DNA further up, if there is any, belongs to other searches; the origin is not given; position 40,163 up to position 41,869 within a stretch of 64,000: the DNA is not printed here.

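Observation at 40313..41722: Helicase loader made of two tandem DnaC/DnaI-type AAA+ modules behind a Cys4 zinc ribbon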

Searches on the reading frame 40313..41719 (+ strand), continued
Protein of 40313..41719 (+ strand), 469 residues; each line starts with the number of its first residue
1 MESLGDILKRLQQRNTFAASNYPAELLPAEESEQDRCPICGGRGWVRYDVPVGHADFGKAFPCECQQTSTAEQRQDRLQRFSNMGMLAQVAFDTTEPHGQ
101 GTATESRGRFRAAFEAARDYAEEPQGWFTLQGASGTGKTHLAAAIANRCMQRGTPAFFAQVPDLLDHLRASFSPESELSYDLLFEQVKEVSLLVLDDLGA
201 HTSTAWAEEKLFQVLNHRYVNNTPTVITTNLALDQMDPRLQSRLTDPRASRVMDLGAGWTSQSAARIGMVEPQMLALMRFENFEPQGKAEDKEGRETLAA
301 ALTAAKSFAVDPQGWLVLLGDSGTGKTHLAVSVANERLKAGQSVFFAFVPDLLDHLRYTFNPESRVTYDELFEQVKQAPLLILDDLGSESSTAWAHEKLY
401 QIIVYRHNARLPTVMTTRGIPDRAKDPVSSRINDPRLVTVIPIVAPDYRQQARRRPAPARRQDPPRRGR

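Call 30: fold_search(model_id=the predicted structure, library=pdb)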
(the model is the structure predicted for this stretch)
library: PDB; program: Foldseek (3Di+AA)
matches with E <= 10: 1530; with E <= 0.001: 180
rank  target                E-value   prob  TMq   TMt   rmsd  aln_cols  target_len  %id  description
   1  6qem_G                2.1e-09  1.00  0.34  0.63  15.2       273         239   23  E. coli DnaBC complex bound to ssDNA (released 2019-03-06)
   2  3ecc                  3.5e-09  1.00  0.31  0.77   3.6       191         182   25  Crystal structure of the DnaC helicase loader in complex with ADP-BeF3 (released 2008-11-25)
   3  9mpr_A                3.5e-09  1.00  0.24  0.21  16.7       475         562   15  Cryo-EM structure of three VCPIP1 VCPIDs bound to VCP (released 2025-10-15)
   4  1l8q                  3.6e-09  1.00  0.30  0.43  15.0       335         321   15  CRYSTAL STRUCTURE OF DNA REPLICATION INITIATION FACTOR (released 2002-09-25)
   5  6qel_G                3.9e-09  1.00  0.33  0.63  13.5       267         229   22  E. coli DnaBC apo complex (released 2019-03-06)
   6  9mpq_F                4.1e-09  1.00  0.22  0.15  18.6       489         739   15  Cryo-EM structure of VCP (consensus) (released 2025-10-15)
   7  7lmz_A                7.1e-09  1.00  0.23  0.16  18.7       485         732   14  Cryo-EM structure of human p97 in complex with Npl4/Ufd1 and Ub6 (Class 1) (released 2021-09-15)
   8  9mpq_A                9.3e-09  1.00  0.25  0.17  16.6       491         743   15  Cryo-EM structure of VCP (consensus) (released 2025-10-15)
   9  9p02_B                1.2e-08  1.00  0.24  0.22  16.8       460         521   16  Cryo-EM structure of S. Mansoni p97 bound to compound 739 (released 2025-08-13)
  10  2hcb_B                1.3e-08  1.00  0.30  0.43  14.9       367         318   13  Structure of AMPPCP-bound DnaA from Aquifex aeolicus (released 2006-07-25)
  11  6qel_H                1.8e-08  1.00  0.32  0.60  14.9       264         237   22  E. coli DnaBC apo complex (released 2019-03-06)
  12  7r7t_F                2.4e-08  1.00  0.26  0.18  16.6       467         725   16  p47-bound p97-R155H mutant with ADP (released 2021-08-04)
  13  8das_F                2.6e-08  1.00  0.24  0.21  19.6       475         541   16  Saccharomyces cerevisiae Ufd1/Npl4/Cdc48 complex bound to two ubiquitin moieties in presence of SUMO-ubiquitin(K48poly (released 2022-11-30)
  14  2hcb_A                2.8e-08  1.00  0.32  0.46  13.4       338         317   14  Structure of AMPPCP-bound DnaA from Aquifex aeolicus (released 2006-07-25)
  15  7l5w_A                3.7e-08  1.00  0.24  0.21  16.6       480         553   17  p97-R155H mutant dodecamer I (released 2021-08-04)
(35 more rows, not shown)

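Call 43: search_protein_representatives(protein=window:40313-41719:+)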
Query: 469 residues. Proteins with E-value up to 0.001 (for the whole library): 27803; up to 1e-10: 7590; up to 1e-30: 721. The best 150 are listed.
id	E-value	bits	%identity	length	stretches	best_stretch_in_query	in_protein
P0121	2.2e-194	662.9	44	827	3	76-453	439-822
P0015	5.7e-191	651.7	50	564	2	28-440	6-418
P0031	1.0e-183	627.7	63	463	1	1-456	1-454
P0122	2.1e-170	583.9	46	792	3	94-450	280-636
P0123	2.3e-150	517.8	57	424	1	47-464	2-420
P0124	1.5e-148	511.9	51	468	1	1-466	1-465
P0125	1.0e-142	492.6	51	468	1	1-469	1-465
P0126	1.6e-142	492.0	51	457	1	1-452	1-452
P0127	1.3e-137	475.8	50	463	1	1-460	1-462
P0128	2.3e-126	438.7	51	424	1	50-454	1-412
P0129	1.5e-124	432.8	50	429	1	47-456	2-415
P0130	1.4e-118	413.1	49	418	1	49-456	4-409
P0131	1.4e-118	413.0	45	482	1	6-461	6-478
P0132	1.2e-116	406.7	47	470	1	36-451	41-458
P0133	5.2e-114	398.0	46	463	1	1-451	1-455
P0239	1.6e-64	234.9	52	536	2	25-247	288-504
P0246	3.2e-63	230.6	51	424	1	24-255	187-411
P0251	2.6e-62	227.6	51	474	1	19-251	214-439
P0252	2.7e-62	227.6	52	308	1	27-256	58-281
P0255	1.6e-61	225.0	53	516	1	28-255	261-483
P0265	4.8e-60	220.1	48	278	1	35-255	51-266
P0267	7.4e-60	219.5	50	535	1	25-248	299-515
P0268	1.8e-59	218.3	49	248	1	33-256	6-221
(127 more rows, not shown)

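Call 44: search_protein_families(library=pfam, proteins=[P0121, P0122, P0239, P0246, P0251, P0255, P0267, P0268, P0252, P0265], max_evalue=0.00001)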
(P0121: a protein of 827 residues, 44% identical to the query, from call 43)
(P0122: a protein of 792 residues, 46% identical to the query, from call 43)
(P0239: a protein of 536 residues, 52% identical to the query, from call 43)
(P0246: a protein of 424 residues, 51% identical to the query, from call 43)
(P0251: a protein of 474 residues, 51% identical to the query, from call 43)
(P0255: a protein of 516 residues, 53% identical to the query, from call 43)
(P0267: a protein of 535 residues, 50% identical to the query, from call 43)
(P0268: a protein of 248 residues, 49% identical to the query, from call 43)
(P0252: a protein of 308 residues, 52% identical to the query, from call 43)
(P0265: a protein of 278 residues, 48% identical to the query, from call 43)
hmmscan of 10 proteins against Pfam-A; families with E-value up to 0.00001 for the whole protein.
P0121 (827 aa): 26 families (the best 25 are shown)
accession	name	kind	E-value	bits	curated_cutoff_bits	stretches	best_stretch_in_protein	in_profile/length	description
PF01695.23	IstB_IS21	-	3.5e-71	239.9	24.1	4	433-601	44-200/238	IstB-like ATP binding protein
PF00308.24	Bac_DnaA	-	3.1e-39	135.2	23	4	258-419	3-161/162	Bacterial DnaA ATPAse domain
PF00004.35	AAA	-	2.4e-26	93.2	21.2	1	100-216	1-123/131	ATPase family associated with various cellular activities (AAA)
PF24883.2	NPHP3_N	-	3.8e-16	60.1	24.8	0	680-714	21-55/164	Nephrocystin 3, N-terminal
PF07728.20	AAA_5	-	2.7e-13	50.5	22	0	100-236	2-128/139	AAA domain (dynein-related subfamily)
PF10923.14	BrxC_BrxD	-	1.2e-12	48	22.2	0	300-356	53-109/414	BREX system ATP-binding protein BrxC/D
PF04851.21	ResIII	-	2.3e-11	44.3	22.5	0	662-736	8-81/164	Type III restriction enzyme, res subunit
PF02367.23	TsaE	-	3.1e-11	43.8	26.6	0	286-321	12-46/128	Threonylcarbamoyl adenosine biosynthesis protein TsaE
PF20720.3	nSTAND3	-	3.9e-11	43.3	27.2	0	679-734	15-67/155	Novel STAND NTPase 3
PF13173.12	AAA_14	-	8e-11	42.5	27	0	683-754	4-71/129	AAA domain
PF00910.28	RNA_helicase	-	2.8e-09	37.8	21.5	0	101-176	2-64/105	RNA helicase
PF13191.12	AAA_16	-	4.7e-09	37.4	32.6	0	667-795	13-146/167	AAA ATPase domain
PF13401.12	AAA_22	-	9.2e-09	36.1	27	0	680-718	4-42/130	AAA domain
PF13671.12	AAA_33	-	1.2e-08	35.8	27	0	685-780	3-72/143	AAA domain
PF13604.12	AAA_30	-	1.4e-08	35.2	27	0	675-716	12-53/191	AAA domain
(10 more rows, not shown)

P0122 (792 aa): 23 families
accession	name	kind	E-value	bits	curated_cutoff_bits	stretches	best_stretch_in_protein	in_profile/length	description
PF01695.23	IstB_IS21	-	1.2e-44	153.1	24.1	3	314-426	95-203/238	IstB-like ATP binding protein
PF00004.35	AAA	-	4.9e-19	69.5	21.2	0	503-620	2-125/131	ATPase family associated with various cellular activities (AAA)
PF04851.21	ResIII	-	3.4e-15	56.8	22.5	0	311-365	23-80/164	Type III restriction enzyme, res subunit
PF00308.24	Bac_DnaA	-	3.6e-15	57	23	0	299-424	19-149/162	Bacterial DnaA ATPAse domain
PF02562.22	PhoH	-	5.3e-13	49.4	27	0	503-524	23-44/205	PhoH-like protein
PF13191.12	AAA_16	-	1.5e-12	48.8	32.6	0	125-218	25-104/167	AAA ATPase domain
PF20720.3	nSTAND3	-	3.8e-11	43.4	27.2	0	125-168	18-62/155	Novel STAND NTPase 3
PF00005.33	ABC_tran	-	5.6e-09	37.1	25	0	124-150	11-37/137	ABC transporter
PF24883.2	NPHP3_N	-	1.4e-08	35.5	24.8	0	293-343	8-54/164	Nephrocystin 3, N-terminal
PF05729.18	NACHT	-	2e-08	34.7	26.7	0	315-346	4-41/167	NACHT domain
PF00931.28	NB-ARC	-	6.1e-08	32.7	23.5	0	310-337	18-44/248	NB-ARC domain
PF07728.20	AAA_5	-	8.2e-08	32.8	22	0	129-218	4-94/139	AAA domain (dynein-related subfamily)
PF13604.12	AAA_30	-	1.4e-07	31.8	27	0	301-360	8-68/191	AAA domain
PF13401.12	AAA_22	-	2.8e-07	31.3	27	0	501-537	7-43/130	AAA domain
PF09848.15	SLFN-g3_helicase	-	4.3e-07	30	24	0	318-374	8-67/354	Schlafen group 3, DNA/RNA helicase domain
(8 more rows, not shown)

P0239 (536 aa): 2 families
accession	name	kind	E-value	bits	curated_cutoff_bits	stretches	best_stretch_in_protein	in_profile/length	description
PF01695.23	IstB_IS21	-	1e-19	71.5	24.1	1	332-489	43-196/238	IstB-like ATP binding protein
PF00308.24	Bac_DnaA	-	3.6e-08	34.2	23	1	352-502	4-156/162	Bacterial DnaA ATPAse domain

P0246 (424 aa): 1 family
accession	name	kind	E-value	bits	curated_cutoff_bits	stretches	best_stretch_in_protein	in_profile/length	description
PF01695.23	IstB_IS21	-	3.7e-13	50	24.1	1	279-388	91-196/238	IstB-like ATP binding protein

P0251 (474 aa): 2 families
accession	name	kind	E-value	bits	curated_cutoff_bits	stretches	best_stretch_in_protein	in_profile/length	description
PF01695.23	IstB_IS21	-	1.8e-17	64.1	24.1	1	264-424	43-199/238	IstB-like ATP binding protein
PF00308.24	Bac_DnaA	-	2.9e-08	34.5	23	1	286-432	6-155/162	Bacterial DnaA ATPAse domain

P0255 (516 aa): 3 families
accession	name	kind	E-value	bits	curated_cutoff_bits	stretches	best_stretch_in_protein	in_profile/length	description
PF01695.23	IstB_IS21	-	3e-18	66.6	24.1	1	305-460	45-196/238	IstB-like ATP binding protein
PF00308.24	Bac_DnaA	-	1.9e-09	38.3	23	1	323-473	4-156/162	Bacterial DnaA ATPAse domain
PF00004.35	AAA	-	5.1e-06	27.4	21.2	1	355-472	1-123/131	ATPase family associated with various cellular activities (AAA)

P0267 (535 aa): 2 families
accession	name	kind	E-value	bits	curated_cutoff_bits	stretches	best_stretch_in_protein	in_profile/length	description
PF01695.23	IstB_IS21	-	7.7e-17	62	24.1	1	345-524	42-215/238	IstB-like ATP binding protein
PF00308.24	Bac_DnaA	-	7.9e-08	33.1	23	1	367-512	5-156/162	Bacterial DnaA ATPAse domain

P0268 (248 aa): 3 families
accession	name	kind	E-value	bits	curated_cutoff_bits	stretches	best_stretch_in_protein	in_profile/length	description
PF01695.23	IstB_IS21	-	2e-17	63.9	24.1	1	44-216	45-210/238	IstB-like ATP binding protein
PF00308.24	Bac_DnaA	-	6.2e-13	49.7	23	1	68-202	7-145/162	Bacterial DnaA ATPAse domain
PF00004.35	AAA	-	2.5e-08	34.9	21.2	1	93-209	1-123/131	ATPase family associated with various cellular activities (AAA)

P0252 (308 aa): 2 families
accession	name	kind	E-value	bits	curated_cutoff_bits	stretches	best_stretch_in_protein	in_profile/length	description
PF01695.23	IstB_IS21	-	3.4e-18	66.5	24.1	1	102-257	45-196/238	IstB-like ATP binding protein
PF00308.24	Bac_DnaA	-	1.8e-08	35.2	23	1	120-270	4-156/162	Bacterial DnaA ATPAse domain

P0265 (278 aa): 2 families
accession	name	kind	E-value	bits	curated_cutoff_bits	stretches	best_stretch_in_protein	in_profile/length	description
PF01695.23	IstB_IS21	-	1.7e-18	67.4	24.1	1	87-247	45-199/238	IstB-like ATP binding protein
PF00308.24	Bac_DnaA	-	1.1e-10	42.4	23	1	110-256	6-156/162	Bacterial DnaA ATPAse domain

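Call 45: list_cluster_members(proteins=[P0121, P0122, P0239, P0255, P0268, P0252, P0246, P0002, P0057, P0095])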
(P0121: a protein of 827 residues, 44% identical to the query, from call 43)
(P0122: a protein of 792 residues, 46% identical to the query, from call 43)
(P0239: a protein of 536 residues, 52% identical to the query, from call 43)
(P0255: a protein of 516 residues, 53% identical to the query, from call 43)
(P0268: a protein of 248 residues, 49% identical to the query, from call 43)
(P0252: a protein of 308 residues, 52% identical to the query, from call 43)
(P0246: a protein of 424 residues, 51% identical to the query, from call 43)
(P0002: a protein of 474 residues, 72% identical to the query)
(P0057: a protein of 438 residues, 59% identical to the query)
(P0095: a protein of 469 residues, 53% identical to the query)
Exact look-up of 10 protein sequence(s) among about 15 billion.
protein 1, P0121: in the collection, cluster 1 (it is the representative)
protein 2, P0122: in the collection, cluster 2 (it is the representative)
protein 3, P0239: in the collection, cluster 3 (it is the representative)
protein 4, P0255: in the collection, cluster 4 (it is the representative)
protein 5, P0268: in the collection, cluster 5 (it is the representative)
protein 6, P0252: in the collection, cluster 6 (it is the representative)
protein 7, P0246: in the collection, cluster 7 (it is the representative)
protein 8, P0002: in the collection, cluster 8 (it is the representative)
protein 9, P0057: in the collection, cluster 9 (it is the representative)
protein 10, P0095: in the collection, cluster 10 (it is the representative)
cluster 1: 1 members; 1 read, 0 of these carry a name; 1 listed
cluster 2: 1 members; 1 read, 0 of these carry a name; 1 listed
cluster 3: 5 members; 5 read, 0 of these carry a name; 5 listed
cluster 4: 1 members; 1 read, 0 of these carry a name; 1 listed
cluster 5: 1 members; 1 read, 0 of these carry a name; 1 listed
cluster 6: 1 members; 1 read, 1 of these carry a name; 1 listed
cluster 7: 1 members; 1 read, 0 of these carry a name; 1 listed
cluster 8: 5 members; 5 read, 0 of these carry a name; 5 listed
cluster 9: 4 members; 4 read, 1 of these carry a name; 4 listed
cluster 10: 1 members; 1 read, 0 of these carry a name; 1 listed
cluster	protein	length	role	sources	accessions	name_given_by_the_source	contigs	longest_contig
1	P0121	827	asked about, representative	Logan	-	-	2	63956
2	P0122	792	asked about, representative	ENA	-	-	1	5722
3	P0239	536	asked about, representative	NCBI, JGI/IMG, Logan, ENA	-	-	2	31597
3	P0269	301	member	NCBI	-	-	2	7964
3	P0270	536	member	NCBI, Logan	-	-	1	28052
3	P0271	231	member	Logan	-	-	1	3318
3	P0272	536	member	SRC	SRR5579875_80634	-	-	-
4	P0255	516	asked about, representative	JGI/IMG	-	-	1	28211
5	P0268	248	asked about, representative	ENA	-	-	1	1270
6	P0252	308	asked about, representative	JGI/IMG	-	DNA replication protein DnaC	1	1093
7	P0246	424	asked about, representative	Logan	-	-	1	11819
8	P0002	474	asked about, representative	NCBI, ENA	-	-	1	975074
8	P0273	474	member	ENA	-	-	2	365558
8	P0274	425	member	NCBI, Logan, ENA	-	-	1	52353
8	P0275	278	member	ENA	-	-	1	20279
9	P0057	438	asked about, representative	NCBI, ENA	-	-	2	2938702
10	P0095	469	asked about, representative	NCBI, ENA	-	-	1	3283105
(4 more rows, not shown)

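Call 47: find_homologous_proteins(query=P0268, max_evalue=1e-10)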
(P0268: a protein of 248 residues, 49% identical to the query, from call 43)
Query P0268 (248 aa): 4752 proteins with E <= 1e-10 among 6203 candidates; the best 120 are listed.
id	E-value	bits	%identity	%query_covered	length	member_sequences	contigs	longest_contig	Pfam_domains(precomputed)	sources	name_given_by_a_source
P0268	1.0e-166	570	100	100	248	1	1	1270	PF01695.24,PF00308.25,PF00004.36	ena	-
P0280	2.8e-144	497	87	100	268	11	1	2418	PF01695.24,PF00308.25,PF00004.36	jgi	jgi:DNA replication protein DnaC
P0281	8.1e-135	466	85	90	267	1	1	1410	PF01695.24,PF00308.25,PF00004.36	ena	-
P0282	1.6e-129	449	78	100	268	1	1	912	PF01695.24,PF00308.25,PF00004.36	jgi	jgi:DNA replication protein DnaC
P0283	1.1e-124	433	55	87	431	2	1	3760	PF01443.25,PF00004.36,PF13401.13,PF04851.22,PF13191.13,PF01695.24,PF00308.25,PF00158.33,PF24883.3,PF13521.13,PF00910.29,PF20720.4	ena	-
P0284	4.0e-123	428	54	88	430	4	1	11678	PF06745.20,PF13604.13,PF00004.36,PF04851.22,PF10923.15,PF01695.24,PF00308.25,PF24883.3,PF05729.19,PF02367.24,PF13521.13,PF20720.4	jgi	jgi:DNA replication protein DnaC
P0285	1.0e-122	426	86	87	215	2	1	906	PF01695.24,PF00308.25,PF00004.36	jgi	jgi:DNA replication protein DnaC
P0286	2.6e-121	422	56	89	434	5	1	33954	PF06745.20,PF01443.25,PF13604.13,PF00004.36,PF13401.13,PF01637.25,PF04851.22,PF00931.29,PF13191.13,PF10923.15,PF01695.24,PF00308.25,PF24883.3,PF02367.24,PF13521.13,PF20720.4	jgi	-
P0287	4.4e-120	418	57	82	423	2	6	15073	PF01695.24,PF00308.25,PF24883.3,PF13521.13,PF00910.29,PF00004.36,PF04851.22,PF20720.4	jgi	jgi:DNA replication protein DnaC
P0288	6.5e-120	417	50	90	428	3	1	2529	PF06745.20,PF01695.24,PF00308.25,PF24883.3,PF02367.24,PF13521.13,PF00004.36,PF04851.22,PF20720.4,PF00931.29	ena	-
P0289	2.7e-119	415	54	88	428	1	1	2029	PF01695.24,PF00308.25,PF24883.3,PF13521.13,PF00910.29,PF00004.36,PF04851.22,PF20720.4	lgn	-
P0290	3.3e-119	415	53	87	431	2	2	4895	PF01695.24,PF00308.25,PF00158.33,PF24883.3,PF02367.24,PF13521.13,PF00004.36,PF13401.13,PF04851.22,PF20720.4,PF13191.13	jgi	-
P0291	4.8e-119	414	52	88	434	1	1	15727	PF01695.24,PF00308.25,PF24883.3,PF00004.36,PF04851.22,PF20720.4,PF13191.13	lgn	-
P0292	7.8e-119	414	52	90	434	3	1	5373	PF01695.24,PF00308.25,PF24883.3,PF13521.13,PF00910.29,PF00004.36,PF04851.22,PF13191.13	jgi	jgi:DNA replication protein DnaC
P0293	8.4e-119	414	54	89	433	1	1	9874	PF13604.13,PF00004.36,PF13401.13,PF04851.22,PF13191.13,PF10923.15,PF01695.24,PF00308.25,PF24883.3,PF02367.24,PF13521.13,PF20720.4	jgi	-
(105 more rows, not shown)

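Call 48: find_encoding_contigs(protein=P0239, flank=6000, max_places=3)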
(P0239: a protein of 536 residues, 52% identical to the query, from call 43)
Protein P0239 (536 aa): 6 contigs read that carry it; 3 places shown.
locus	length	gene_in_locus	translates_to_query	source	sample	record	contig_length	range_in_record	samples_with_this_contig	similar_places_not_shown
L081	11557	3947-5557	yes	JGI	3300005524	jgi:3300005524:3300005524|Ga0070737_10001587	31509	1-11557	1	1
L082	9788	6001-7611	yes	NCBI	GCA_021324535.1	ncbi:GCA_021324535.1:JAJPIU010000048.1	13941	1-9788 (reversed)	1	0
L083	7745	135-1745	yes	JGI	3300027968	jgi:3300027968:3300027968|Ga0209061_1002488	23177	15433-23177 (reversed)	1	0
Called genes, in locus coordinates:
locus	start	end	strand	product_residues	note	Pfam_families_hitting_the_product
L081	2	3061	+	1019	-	?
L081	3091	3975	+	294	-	PF07261:DnaB_2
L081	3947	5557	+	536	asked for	PF01695:IstB_IS21, PF00308:Bac_DnaA, PF00004:AAA (faint)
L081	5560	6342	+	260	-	PF01066:CDP-OH_P_transf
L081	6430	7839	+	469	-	PF02881:SRP54_N, PF00448:SRP54, PF13401:AAA_22 (weak), PF02978:SRP_SPB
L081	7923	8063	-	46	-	PF12894:ANAPC4_WD40 (weak), PF24807:WD40_CDC20-Fz, PF24814:WD40_Prp19 (weak), PF24817:WD40_WDHD1_1st (weak), PF23381:Beta-prop_IFT122_1st, PF25175:Beta-prop_WDR5, PF00400:WD40, PF25174:Beta-prop_THOC3, +2 more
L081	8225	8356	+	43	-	PF10400:Vir_act_alpha_C (weak)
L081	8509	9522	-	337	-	-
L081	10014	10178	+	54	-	-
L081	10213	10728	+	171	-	PF01467:CTP_transf_like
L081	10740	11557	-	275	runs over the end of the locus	PF00132:Hexapep (weak)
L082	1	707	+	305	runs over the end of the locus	PF00891:Methyltransf_2 (weak), PF01209:Ubie_methyltran (weak), PF13489:Methyltransf_23, PF13649:Methyltransf_25, PF13847:Methyltransf_31, PF08241:Methyltransf_11, PF08242:Methyltransf_12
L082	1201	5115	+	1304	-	PF00772:DnaB, PF03796:DnaB_C, PF13481:AAA_25 (faint), PF14890:Intein_splicing, PF14528:LAGLIDADG_3, PF03796:DnaB_C, PF14890:Intein_splicing, PF14528:LAGLIDADG_3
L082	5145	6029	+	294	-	PF07261:DnaB_2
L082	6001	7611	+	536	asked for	PF01695:IstB_IS21, PF00308:Bac_DnaA, PF00004:AAA (faint)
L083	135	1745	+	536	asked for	PF01695:IstB_IS21, PF00308:Bac_DnaA, PF00004:AAA (faint)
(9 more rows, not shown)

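Call 49: find_encoding_contigs(protein=P0121, flank=6000, max_places=3)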
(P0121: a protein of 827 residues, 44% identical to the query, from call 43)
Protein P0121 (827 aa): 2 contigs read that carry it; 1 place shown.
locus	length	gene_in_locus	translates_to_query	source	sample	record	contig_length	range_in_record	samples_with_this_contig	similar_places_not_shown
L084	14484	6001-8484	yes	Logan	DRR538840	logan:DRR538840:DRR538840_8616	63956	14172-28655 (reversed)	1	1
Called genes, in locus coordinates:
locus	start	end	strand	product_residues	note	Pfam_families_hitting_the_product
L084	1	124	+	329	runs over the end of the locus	PF01073:3Beta_HSD, PF01370:Epimerase, PF02719:Polysacc_synt_2, PF04321:RmlD_sub_bind, PF05368:NmrA, PF07993:NAD_binding_4, PF13460:NAD_binding_10, PF16363:GDP_Man_Dehyd, +2 more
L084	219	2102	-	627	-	PF12229:PG_binding_4, PF04294:VanW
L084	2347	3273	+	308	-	PF01551:Peptidase_M23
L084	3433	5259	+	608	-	PF00772:DnaB, PF03796:DnaB_C, PF13481:AAA_25, PF14890:Intein_splicing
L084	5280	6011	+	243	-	PF07261:DnaB_2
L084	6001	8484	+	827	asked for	PF01695:IstB_IS21, PF00308:Bac_DnaA, PF00004:AAA (weak), PF00308:Bac_DnaA, PF01695:IstB_IS21, PF00308:Bac_DnaA, PF01695:IstB_IS21, PF00308:Bac_DnaA (weak), +25 more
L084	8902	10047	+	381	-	PF13240:Zn_Ribbon_1 (weak), PF13248:Zn_ribbon_3 (faint), PF00498:FHA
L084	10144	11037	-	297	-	PF13489:Methyltransf_23, PF01209:Ubie_methyltran (weak), PF13847:Methyltransf_31, PF08241:Methyltransf_11, PF08242:Methyltransf_12, PF13649:Methyltransf_25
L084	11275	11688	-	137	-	PF00571:CBS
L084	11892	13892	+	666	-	PF00456:Transketolase_N, PF02779:Transket_pyr, PF22613:Transketolase_C_1, PF02780:Transketolase_C (weak)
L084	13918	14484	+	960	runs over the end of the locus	PF00923:TAL_FSA, PF00342:PGI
